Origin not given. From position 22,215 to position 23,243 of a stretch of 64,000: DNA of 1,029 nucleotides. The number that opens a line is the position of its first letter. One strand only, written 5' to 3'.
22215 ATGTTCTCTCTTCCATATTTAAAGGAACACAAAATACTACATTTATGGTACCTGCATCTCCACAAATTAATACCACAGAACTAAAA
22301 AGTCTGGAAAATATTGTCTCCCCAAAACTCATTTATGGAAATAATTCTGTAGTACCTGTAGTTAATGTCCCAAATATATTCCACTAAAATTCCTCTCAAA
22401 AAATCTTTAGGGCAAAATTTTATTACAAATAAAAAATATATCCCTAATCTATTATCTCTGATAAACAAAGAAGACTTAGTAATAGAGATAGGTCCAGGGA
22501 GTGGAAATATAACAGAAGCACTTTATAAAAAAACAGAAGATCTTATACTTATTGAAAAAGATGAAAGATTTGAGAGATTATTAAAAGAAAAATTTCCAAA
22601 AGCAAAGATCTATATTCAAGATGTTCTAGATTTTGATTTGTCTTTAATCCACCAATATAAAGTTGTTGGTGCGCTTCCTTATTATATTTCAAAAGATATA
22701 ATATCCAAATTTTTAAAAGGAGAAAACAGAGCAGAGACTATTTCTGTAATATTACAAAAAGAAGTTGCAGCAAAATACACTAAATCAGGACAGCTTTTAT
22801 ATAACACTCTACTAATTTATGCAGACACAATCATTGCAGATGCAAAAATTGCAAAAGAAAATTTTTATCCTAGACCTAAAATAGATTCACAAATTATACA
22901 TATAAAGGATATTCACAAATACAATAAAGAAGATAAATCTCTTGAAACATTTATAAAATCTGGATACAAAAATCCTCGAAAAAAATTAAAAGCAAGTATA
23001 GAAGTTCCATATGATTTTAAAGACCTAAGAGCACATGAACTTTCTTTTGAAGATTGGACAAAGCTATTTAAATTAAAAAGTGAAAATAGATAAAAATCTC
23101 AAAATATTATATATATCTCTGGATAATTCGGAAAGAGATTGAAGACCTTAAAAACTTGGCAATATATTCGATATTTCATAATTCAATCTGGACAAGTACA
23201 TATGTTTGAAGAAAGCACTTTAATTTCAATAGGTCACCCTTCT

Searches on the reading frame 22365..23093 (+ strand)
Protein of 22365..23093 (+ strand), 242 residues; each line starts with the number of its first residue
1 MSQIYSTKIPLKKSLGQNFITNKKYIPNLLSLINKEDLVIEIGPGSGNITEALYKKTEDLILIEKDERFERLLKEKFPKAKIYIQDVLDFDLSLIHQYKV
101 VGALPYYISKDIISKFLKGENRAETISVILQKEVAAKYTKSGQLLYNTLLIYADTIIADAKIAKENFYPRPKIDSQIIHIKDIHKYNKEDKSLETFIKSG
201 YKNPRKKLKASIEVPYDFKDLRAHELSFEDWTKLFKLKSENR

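Call 47: find_encoding_contigs(protein=window:22365-23093:+, flank=10000, max_places=4)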
Protein window:22365-23093:+ (242 aa): 9 contigs read that carry it; 4 places shown.
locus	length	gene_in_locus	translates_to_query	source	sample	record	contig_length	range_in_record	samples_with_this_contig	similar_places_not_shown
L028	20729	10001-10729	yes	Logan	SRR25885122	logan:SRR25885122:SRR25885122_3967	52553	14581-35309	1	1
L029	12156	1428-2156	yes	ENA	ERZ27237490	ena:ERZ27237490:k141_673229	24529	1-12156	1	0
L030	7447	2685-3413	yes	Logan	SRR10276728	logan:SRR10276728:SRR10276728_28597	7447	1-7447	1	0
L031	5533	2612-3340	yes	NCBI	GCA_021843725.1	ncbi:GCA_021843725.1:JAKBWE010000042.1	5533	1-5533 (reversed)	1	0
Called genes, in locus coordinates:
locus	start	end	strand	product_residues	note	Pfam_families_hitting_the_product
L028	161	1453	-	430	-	PF00070:Pyr_redox (faint), PF07992:Pyr_redox_2, PF22366:NDH2_C (weak)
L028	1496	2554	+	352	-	-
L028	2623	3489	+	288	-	-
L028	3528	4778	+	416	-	PF28597:T2SSF_N (weak), PF00482:T2SSF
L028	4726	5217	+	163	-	PF07963:N_methyl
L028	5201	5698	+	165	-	-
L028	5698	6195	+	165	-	PF07963:N_methyl (weak)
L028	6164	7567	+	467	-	-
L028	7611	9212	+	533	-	PF11104:PilM_2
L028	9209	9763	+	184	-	-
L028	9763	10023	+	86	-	-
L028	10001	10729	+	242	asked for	PF00398:RrnaAD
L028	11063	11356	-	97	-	-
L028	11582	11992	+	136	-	PF01850:PIN, PF13470:PIN_3 (weak)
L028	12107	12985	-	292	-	PF02096:60KD_IMP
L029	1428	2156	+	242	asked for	PF00398:RrnaAD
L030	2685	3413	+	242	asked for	PF00398:RrnaAD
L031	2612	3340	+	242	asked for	PF00398:RrnaAD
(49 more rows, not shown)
